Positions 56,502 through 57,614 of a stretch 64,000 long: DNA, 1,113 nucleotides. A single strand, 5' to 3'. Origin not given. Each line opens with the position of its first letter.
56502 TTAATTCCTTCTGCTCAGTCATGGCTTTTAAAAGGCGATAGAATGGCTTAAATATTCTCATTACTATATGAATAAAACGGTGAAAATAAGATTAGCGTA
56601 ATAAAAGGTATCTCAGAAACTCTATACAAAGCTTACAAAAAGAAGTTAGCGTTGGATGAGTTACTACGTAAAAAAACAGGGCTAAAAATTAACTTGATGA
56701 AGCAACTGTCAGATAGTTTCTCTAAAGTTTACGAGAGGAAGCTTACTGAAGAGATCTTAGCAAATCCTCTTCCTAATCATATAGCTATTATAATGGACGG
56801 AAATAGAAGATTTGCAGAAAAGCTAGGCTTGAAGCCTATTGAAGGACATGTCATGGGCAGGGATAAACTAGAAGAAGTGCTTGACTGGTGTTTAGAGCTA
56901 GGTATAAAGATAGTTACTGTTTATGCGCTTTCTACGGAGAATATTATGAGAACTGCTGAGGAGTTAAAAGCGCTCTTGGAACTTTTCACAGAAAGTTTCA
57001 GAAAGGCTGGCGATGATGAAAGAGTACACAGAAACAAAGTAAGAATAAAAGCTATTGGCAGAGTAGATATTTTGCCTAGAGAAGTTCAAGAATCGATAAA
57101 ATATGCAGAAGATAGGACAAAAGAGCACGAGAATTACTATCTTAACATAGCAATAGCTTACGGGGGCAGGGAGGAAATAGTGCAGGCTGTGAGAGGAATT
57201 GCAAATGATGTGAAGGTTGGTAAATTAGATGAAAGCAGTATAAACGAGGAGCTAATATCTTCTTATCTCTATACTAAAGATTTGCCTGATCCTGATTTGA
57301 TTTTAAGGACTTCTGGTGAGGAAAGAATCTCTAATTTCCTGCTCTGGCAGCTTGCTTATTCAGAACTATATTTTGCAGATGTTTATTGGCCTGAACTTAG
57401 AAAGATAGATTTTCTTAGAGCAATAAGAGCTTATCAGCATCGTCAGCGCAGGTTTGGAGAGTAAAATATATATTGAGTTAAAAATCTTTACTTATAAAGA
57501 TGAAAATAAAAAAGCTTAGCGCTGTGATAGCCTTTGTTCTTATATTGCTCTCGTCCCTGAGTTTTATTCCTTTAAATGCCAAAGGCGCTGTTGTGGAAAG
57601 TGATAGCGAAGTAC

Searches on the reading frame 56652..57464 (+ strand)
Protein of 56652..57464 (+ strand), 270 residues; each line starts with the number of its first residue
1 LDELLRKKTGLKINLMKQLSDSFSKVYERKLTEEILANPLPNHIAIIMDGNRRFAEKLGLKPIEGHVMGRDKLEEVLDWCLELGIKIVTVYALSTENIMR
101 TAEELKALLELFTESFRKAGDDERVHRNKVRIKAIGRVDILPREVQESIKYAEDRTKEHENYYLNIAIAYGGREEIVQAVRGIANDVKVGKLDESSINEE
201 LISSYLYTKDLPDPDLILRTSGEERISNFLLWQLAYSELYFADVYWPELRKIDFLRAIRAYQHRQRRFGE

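Call 6: search_protein_families(library=pfam, proteins=[window:56652-57464:+], max_evalue=0.1)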
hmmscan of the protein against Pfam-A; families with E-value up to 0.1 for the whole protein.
window:56652-57464:+ (270 aa): 1 family
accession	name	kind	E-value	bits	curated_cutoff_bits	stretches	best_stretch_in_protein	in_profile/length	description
PF01255.24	Prenyltransf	-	1.3e-83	280.3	27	1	47-269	1-219/219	Putative undecaprenyl diphosphate synthase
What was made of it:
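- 56652..57464 (+): uppS (cis-prenyltransferase), intact. It serves as the synteny anchor. Pfam Prenyltransf, E 1.3e-83 (call 6).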

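Call 8: find_encoding_contigs(protein=window:56652-57461:+, flank=10000, max_places=6)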
Protein window:56652-57461:+ (270 aa): no gene with exactly this product is on record in the collection.
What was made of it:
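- Tried and rejected: The first exact look-up of UppS failed because I used the TTG start (call 8).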

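Call 9: find_related_loci(query=window:56652-57461:+, collection=genome_contigs, flank=10000)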
Query window:56652-57461:+ (270 aa) in genome_contigs; peptide patterns used: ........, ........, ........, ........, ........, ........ (x = any residue, [..] = any of these).
289 stretches matched a pattern; 129 encode a relative of the query (tblastn E <= 1e-3); the best 80 are kept; 80 distinct loci.
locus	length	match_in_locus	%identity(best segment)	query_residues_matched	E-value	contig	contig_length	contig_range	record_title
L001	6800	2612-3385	66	13-270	2e-122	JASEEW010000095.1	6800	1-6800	MAG: Thermoplasmatales archaeon isolate Yes46-08 NODE_2018_length_6800_cov_0.268915, whole genome shotgun sequence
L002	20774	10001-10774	62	12-269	2e-115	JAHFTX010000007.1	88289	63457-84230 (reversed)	MAG: Thermoplasmata archaeon isolate nzgw66 NODE_102_length_88290_cov_4.701482, whole genome shotgun sequence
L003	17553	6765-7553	62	7-269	2e-111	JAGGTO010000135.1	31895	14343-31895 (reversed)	MAG: Thermoplasmata archaeon isolate AUK050 PB_MBMC_004_c_000000000018, whole genome shotgun sequence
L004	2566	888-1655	64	14-269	3e-116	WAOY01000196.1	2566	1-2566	MAG: DHVE2 group archaeon isolate S143_106 k151_479668, whole genome shotgun sequence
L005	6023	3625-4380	62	19-270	3e-110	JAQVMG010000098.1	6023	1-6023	MAG: Thermoplasmata archaeon isolate STF1_128 NODE_50119_length_6023_cov_2.960312_Sandtown_F1, whole genome shotgun sequ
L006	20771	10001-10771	59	14-270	7e-110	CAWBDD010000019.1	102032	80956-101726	MAG: uncultured Thermoplasmata archaeon isolate MFD00709.bin.2.183 genome assembly, contig: contig_62792, whole genome s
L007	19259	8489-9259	66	14-270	1e-109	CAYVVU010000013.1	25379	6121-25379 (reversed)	MAG TPA_asm: uncultured Thermoplasmata archaeon isolate SRP141552_co1_223 genome assembly, contig: NODE_727_length_25379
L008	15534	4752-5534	61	9-269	1e-109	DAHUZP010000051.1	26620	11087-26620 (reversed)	MAG TPA_asm: Thermoplasmata archaeon isolate clean282 k141_737837, whole genome shotgun sequence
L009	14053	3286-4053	61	14-269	2e-109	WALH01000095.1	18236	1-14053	MAG: DHVE2 group archaeon isolate S014_50 k151_96347, whole genome shotgun sequence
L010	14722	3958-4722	58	15-269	8e-109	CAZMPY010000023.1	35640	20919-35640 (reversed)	MAG TPA_asm: uncultured Thermoplasmata archaeon isolate binchicken_co255_206 genome assembly, contig: k141_243081, whole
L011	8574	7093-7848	60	19-270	5e-109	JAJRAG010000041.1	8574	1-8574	MAG: Methanomassiliicoccales archaeon isolate OWC_0006 OWC_0006_k121_1342196, whole genome shotgun sequence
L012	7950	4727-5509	59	10-270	2e-108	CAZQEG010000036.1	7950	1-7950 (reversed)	MAG TPA_asm: uncultured Thermoplasmata archaeon isolate binchicken_co164_190 genome assembly, contig: NODE_3662_length_7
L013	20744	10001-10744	61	22-269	6e-108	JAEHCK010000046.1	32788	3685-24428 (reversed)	MAG: Thermoplasmata archaeon isolate SG225.bin14 k141_2878787_length_32788_cov_15.0504, whole genome shotgun sequence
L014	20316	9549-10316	61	14-269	8e-108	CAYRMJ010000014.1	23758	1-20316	MAG TPA_asm: uncultured Thermoplasmata archaeon isolate SRP163575_co3_21 genome assembly, contig: NODE_2140_length_23758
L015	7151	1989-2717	63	27-269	2e-107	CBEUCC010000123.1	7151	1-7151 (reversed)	MAG TPA_asm: uncultured Thermoplasmata archaeon isolate SRR19160658_concoct_66 genome assembly, contig: ERZ26800495.1591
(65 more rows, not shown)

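Call 18: find_homologous_proteins(query=L001:826-2013:-, max_evalue=1e-20)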
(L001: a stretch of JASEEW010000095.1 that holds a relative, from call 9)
Query L001:826-2013:- (395 aa): 4835 proteins with E <= 1e-20 among 8000 candidates; the best 120 are listed.
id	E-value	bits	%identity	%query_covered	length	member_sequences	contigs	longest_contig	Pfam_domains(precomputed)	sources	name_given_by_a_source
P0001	2.9e-206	703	91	97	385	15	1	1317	PF00999.27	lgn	-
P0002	3.6e-198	677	86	97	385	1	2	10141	PF00999.27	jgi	jgi:Kef-type K+ transport system membrane component KefB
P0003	1.0e-197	675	84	96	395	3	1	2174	PF00999.27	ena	-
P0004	5.1e-168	577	73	98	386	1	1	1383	PF00999.27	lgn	-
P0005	7.6e-165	567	68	95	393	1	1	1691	PF00999.27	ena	-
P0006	2.6e-163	562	69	96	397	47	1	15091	PF00999.27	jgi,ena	-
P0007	9.9e-163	560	69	95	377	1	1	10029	PF00999.27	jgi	-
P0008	7.6e-162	557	69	95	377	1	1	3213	PF00999.27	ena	-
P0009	1.5e-161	556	67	95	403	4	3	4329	PF00999.27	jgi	jgi:Kef-type K+ transport system membrane component KefB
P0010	7.9e-160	550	67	95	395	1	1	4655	PF00999.27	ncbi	-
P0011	1.6e-159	549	69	95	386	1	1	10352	PF00999.27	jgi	-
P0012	1.6e-159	549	69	95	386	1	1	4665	PF00999.27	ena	-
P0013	5.0e-159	548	67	95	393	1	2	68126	PF00999.27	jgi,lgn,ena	-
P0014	8.2e-159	547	67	96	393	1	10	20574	PF00999.27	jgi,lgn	jgi:Kef-type K+ transport system membrane component KefB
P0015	3.3e-158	545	67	94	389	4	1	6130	PF00999.27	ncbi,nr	ncbi:MAG: cation:proton antiporter, partial [Euryarchaeota archaeon]|nr:cation:proton antiporter [Eu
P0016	1.2e-156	540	67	94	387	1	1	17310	PF00999.27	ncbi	-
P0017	8.7e-156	537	66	96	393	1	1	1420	PF00999.27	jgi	jgi:Kef-type K+ transport system membrane component KefB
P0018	6.5e-153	528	65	99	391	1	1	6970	PF00999.27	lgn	-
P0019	1.0e-152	527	64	99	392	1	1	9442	PF00999.27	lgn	-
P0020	1.9e-149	516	63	96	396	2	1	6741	PF00999.27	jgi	-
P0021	1.3e-148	514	64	99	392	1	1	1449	PF00999.27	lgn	-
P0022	6.9e-143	495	64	93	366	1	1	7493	PF00999.27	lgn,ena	-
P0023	1.0e-127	445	58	95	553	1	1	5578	PF00999.27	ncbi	-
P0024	2.5e-124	434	57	95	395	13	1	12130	PF00999.27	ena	-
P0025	2.7e-121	424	54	96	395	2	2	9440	PF00999.27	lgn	-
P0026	1.4e-120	421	55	96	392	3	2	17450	PF00999.27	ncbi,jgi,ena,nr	ncbi:MAG: cation:proton antiporter [Thermoplasmata archaeon]|nr:cation:proton antiporter [Thermoplas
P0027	5.1e-120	419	54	96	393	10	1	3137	PF00999.27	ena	-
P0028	1.5e-119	418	53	99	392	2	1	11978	PF00999.27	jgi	-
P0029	1.7e-119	418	56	96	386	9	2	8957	PF00999.27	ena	-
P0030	4.4e-119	416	54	96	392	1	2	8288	PF00999.27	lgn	-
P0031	1.2e-118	415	54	99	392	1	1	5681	PF00999.27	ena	-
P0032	9.9e-118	412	54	99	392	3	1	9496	PF00999.27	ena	-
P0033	1.8e-117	411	52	99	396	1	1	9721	PF00999.27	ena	-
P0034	1.1e-116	409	54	99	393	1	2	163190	PF00999.27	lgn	-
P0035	2.2e-113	398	56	94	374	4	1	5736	PF00999.27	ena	-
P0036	4.1e-113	397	51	99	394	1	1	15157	PF00999.27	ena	-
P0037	1.7e-112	395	54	98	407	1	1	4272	PF00999.27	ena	-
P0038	2.1e-112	394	51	98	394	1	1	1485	PF00999.27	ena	-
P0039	2.6e-112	394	54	98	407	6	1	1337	PF00999.27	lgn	-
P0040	4.2e-112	393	54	99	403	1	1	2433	PF00999.27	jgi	-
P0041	6.1e-112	393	51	99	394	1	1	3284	PF00999.27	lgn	-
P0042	1.4e-111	392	51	99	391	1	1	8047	PF00999.27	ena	-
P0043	1.6e-111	391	51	99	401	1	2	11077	PF00999.27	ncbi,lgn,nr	ncbi:MAG: cation:proton antiporter [Candidatus Thermoplasmatota archaeon]|nr:cation:proton antiporte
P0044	1.9e-111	391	52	98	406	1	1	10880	PF00999.27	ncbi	-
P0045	2.2e-111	391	51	99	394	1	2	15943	PF00999.27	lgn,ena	-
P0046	2.2e-111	391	51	99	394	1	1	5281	PF00999.27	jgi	-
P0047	4.4e-111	390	51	99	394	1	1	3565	PF00999.27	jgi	-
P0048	4.6e-111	390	52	98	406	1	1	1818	PF00999.27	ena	-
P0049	4.8e-111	390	51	97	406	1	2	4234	PF00999.27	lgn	-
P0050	5.2e-111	390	50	99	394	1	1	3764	PF00999.27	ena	-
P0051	5.2e-111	390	52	98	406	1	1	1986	PF00999.27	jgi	-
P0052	5.7e-111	390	52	98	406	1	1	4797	PF00999.27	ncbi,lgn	-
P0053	8.0e-111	389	51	99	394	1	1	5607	PF00999.27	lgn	-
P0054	8.0e-111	389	52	98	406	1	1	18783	PF00999.27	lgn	-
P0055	8.0e-111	389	51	99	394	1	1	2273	PF00999.27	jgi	-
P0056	8.7e-111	389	52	98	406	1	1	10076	PF00999.27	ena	-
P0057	9.1e-111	389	51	99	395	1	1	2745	PF00999.27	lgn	-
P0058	1.0e-110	389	52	98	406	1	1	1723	PF00999.27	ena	-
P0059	1.5e-110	388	51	98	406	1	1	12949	PF00999.27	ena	-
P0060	1.5e-110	388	52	98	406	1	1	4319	PF00999.27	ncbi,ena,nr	ncbi:MAG: cation:proton antiporter [Thermoplasmatales archaeon]|nr:cation:proton antiporter [Thermop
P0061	1.6e-110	388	51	99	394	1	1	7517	PF00999.27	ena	-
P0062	1.6e-110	388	51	99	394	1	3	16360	PF00999.27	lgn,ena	-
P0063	1.6e-110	388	51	99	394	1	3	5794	PF00999.27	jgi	-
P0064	2.1e-110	388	52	96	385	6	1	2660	PF00999.27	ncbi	-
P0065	2.2e-110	388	52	98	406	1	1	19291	PF00999.27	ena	-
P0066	2.2e-110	388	52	98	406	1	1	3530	PF00999.27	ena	-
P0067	2.2e-110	388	51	98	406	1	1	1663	PF00999.27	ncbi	-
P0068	2.6e-110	388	52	97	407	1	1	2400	PF00999.27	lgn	-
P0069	2.9e-110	387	52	98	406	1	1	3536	PF00999.27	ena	-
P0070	3.3e-110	387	52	98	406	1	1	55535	PF00999.27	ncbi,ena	-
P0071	3.3e-110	387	52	98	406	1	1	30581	PF00999.27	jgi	-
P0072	3.5e-110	387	52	95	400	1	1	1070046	PF00999.27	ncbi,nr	ncbi:MAG: cation:proton antiporter [Thermoplasmatales archaeon]|nr:MAG: cation:proton antiporter [Th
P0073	3.5e-110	387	50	99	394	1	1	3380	PF00999.27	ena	-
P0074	3.7e-110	387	51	98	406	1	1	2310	PF00999.27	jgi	-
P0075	4.6e-110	387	53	97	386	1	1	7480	PF00999.27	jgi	jgi:Kef-type K+ transport system membrane component KefB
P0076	6.3e-110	386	52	98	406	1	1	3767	PF00999.27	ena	-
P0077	6.7e-110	386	51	98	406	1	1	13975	PF00999.27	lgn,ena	-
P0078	1.7e-109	385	50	99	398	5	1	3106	PF00999.27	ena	-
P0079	1.8e-109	385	52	99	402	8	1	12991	PF00999.27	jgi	jgi:Kef-type K+ transport system membrane component KefB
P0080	2.1e-109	385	52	98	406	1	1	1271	PF00999.27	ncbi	-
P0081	2.1e-109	384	52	96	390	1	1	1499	PF00999.27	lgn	-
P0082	4.3e-109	383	52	98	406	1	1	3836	PF00999.27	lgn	-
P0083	6.5e-109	383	51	98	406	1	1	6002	PF00999.27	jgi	jgi:Kef-type K+ transport system membrane component KefB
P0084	7.0e-109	383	52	96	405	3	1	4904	PF00999.27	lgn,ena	-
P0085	8.3e-109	383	50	99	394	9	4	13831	PF00999.27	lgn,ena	-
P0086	1.1e-108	382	51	98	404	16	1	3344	PF00999.27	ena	-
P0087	1.1e-108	382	52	99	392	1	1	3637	PF00999.27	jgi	-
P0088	1.3e-108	382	51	98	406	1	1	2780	PF00999.27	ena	-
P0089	1.5e-108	382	50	99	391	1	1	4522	PF00999.27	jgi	-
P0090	1.8e-108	381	52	98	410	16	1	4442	PF00999.27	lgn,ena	-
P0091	2.5e-108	381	49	100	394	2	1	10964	PF00999.27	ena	-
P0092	3.2e-108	381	50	99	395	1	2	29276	PF00999.27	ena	-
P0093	3.3e-108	381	50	99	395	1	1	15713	PF00999.27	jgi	-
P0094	7.7e-108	379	50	99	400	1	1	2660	PF00999.27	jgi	-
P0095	7.9e-108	379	51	99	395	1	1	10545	PF00999.27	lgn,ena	-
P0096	8.6e-108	379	52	99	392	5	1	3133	PF00999.27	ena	-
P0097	1.1e-107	379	50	99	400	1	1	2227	PF00999.27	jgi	-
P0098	1.3e-107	379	52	98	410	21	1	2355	PF00999.27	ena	-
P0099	1.5e-107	378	51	99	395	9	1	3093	PF00999.27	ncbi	-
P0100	2.8e-107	378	51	96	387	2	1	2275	PF00999.27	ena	-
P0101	3.1e-107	377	50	98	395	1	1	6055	PF00999.27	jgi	jgi:Kef-type K+ transport system membrane component KefB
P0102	8.2e-107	376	51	99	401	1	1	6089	PF00999.27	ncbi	-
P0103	1.0e-106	376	51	98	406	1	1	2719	PF00999.27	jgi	-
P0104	1.1e-106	376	51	97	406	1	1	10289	PF00999.27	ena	-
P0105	1.5e-106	375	51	97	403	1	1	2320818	PF00999.27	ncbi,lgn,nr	ncbi:MAG: cation:proton antiporter [Thermoplasmatales archaeon]|nr:MAG: cation:proton antiporter [Th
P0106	1.6e-106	375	51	97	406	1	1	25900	PF00999.27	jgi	-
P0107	1.6e-106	375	55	89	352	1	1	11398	PF00999.27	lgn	-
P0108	1.7e-106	375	51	98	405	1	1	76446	PF00999.27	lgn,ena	-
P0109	1.7e-106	375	51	98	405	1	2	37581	PF00999.27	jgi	-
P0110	2.3e-106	375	52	98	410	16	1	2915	PF00999.27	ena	-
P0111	2.4e-106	374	51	98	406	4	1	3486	PF00999.27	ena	-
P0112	2.6e-106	374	51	99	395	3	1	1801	PF00999.27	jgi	jgi:Kef-type K+ transport system membrane component KefB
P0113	5.1e-106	373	49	100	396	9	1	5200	PF00999.27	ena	-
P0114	6.7e-106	373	51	98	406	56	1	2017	PF00999.27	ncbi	-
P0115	6.7e-106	373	48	99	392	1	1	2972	PF00999.27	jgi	jgi:Kef-type K+ transport system membrane component KefB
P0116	8.9e-106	373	51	98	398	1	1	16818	PF00999.27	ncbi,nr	ncbi:MAG: cation:proton antiporter [Candidatus Thermoplasmatota archaeon]|nr:cation:proton antiporte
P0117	1.1e-105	372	52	98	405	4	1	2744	PF00999.27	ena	-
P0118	1.1e-105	372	53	96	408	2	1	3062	PF00999.27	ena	-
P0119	1.1e-105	372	51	99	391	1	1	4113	PF00999.27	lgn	-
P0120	1.6e-105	372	50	96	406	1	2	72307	PF00999.27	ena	-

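Call 20: find_encoding_contigs(protein=P0019, flank=10000, max_places=4)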
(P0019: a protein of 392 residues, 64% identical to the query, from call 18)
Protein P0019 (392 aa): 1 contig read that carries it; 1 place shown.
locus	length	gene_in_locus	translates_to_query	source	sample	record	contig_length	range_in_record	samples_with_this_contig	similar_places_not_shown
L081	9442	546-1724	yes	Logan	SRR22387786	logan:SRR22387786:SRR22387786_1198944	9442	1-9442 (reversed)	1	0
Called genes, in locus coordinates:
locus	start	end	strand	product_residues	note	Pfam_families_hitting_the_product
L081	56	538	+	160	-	PF00571:CBS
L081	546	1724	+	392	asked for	PF00999:Na_H_Exchanger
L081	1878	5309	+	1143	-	-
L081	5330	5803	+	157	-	-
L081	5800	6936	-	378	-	PF00155:Aminotran_1_2, PF01041:DegT_DnrJ_EryC1 (weak), PF01053:Cys_Met_Meta_PP (weak)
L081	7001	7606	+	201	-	PF01871:AMMECR1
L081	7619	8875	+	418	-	PF01979:Amidohydro_1, PF07969:Amidohydro_3 (faint), PF12890:DHOase (weak)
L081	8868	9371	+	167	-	PF06695:Sm_multidrug_ex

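Call 21: find_encoding_contigs(protein=P0018, flank=10000, max_places=4)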
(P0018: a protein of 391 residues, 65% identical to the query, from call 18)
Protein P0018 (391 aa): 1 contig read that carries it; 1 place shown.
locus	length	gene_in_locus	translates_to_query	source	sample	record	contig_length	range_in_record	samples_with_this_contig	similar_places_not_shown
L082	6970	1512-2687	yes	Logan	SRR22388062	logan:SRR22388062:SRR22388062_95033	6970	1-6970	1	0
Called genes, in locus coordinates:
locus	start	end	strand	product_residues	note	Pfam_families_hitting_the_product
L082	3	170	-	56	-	?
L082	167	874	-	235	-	PF01255:Prenyltransf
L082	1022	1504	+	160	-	PF00571:CBS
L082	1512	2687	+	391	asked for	PF00999:Na_H_Exchanger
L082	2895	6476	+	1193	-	-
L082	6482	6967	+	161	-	-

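Call 22: find_encoding_contigs(protein=P0013, flank=10000, max_places=3)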
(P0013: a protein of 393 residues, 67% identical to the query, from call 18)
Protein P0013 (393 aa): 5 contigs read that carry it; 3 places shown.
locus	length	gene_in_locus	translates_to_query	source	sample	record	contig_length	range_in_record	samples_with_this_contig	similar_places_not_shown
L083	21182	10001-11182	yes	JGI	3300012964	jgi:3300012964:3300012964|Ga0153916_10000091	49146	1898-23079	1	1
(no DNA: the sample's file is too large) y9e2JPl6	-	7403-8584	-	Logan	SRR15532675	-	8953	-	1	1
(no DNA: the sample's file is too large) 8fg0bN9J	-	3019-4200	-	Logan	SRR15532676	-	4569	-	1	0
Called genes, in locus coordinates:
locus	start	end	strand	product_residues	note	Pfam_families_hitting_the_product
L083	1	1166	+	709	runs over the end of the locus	PF13570:Beta-prop_ACSF4 (faint), PF23727:Beta-prop_FAM234A_B (faint), PF25292:Beta-prop_CGLA (faint), PF01839:FG-GAP (faint), PF13517:FG-GAP_3 (weak), PF13360:PQQ_2 (weak), PF13517:FG-GAP_3 (weak), PF18911:PKD_4 (weak), +1 more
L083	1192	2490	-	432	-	PF03417:AAT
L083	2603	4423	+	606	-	PF00082:Peptidase_S8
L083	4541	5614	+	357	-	PF25470:DUF7901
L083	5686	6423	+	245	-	PF00106:adh_short, PF08659:KR, PF23441:SDR, PF13561:adh_short_C2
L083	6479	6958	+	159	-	PF00581:Rhodanese (weak)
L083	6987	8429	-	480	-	PF22842:Pel9A-like_beta_helix, PF13229:Beta_helix (weak), PF05048:NosD (weak), PF13229:Beta_helix (weak)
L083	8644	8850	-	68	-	-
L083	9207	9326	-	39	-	-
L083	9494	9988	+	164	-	PF00571:CBS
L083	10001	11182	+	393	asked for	PF00999:Na_H_Exchanger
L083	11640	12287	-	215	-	PF12690:BsuPI (weak)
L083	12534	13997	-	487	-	-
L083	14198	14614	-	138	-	-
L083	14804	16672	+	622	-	PF00437:T2SSE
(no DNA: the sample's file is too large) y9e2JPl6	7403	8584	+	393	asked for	PF00999:Na_H_Exchanger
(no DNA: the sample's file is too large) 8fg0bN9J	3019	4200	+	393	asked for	PF00999:Na_H_Exchanger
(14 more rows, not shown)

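Call 29: find_encoding_contigs(protein=window:56697-57461:+, flank=10000, max_places=6)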
Protein window:56697-57461:+ (255 aa): 1 contig read that carries it; 1 place shown.
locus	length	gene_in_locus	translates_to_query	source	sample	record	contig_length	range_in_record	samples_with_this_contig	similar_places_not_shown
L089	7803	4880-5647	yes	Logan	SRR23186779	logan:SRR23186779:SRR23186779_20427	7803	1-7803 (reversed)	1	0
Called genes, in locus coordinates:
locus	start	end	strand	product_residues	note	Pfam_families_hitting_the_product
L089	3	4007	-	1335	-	?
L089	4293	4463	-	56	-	-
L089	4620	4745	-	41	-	-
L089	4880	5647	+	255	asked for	PF01255:Prenyltransf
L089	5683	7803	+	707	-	?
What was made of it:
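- Gene callers list both small ORFs in L089 (call 29).
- Tried and rejected: The ATG start at 56697 worked (call 29).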

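Call 51: search_protein_families(library=ncbifam, proteins=[L082:1512-2687:+, L082:1022-1504:+], max_evalue=0.00001)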
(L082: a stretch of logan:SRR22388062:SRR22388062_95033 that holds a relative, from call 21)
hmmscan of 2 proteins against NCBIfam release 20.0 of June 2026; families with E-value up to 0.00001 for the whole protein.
L082:1512-2687:+ (391 aa): 4 families
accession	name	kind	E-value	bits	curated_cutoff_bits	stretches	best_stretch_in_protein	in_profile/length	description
TIGR00932.1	2a37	subfamily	4.8e-48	164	238.3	1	11-291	3-275/275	monovalent cation:proton antiporter-2 (CPA2) family protein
NF045626.1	FeTrans_MagA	equivalog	2.2e-12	46.6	700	1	4-378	10-371/386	iron transporter MagA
NF002924.0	PRK03562.1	equivalog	7.2e-08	31.3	752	1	45-383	36-378/623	glutathione-regulated potassium-efflux system protein KefC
NF002973.0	PRK03659.1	equivalog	1.8e-06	26.8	804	1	23-386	28-374/602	glutathione-regulated potassium-efflux system protein KefB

L082:1022-1504:+ (160 aa): 4 families
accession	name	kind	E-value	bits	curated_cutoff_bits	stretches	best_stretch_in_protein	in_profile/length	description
NF041552.1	TF_PrdR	equivalog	2.2e-08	32.9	795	1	15-152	5-123/577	sigma-54 dependent transcriptional regulator PrdR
NF011447.0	PRK14869.2-3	equivalog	5.7e-07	28.5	522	0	15-73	67-122/540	putative manganese-dependent inorganic diphosphatase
NF053863.1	DS11_antiphage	equivalog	2.8e-06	26.7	260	0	107-151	83-128/305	CBS domain-containing anti-phage protein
TIGR01302.1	IMP_dehydrog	equivalog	2.8e-06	26.5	481.5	0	98-148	79-133/450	IMP dehydrogenase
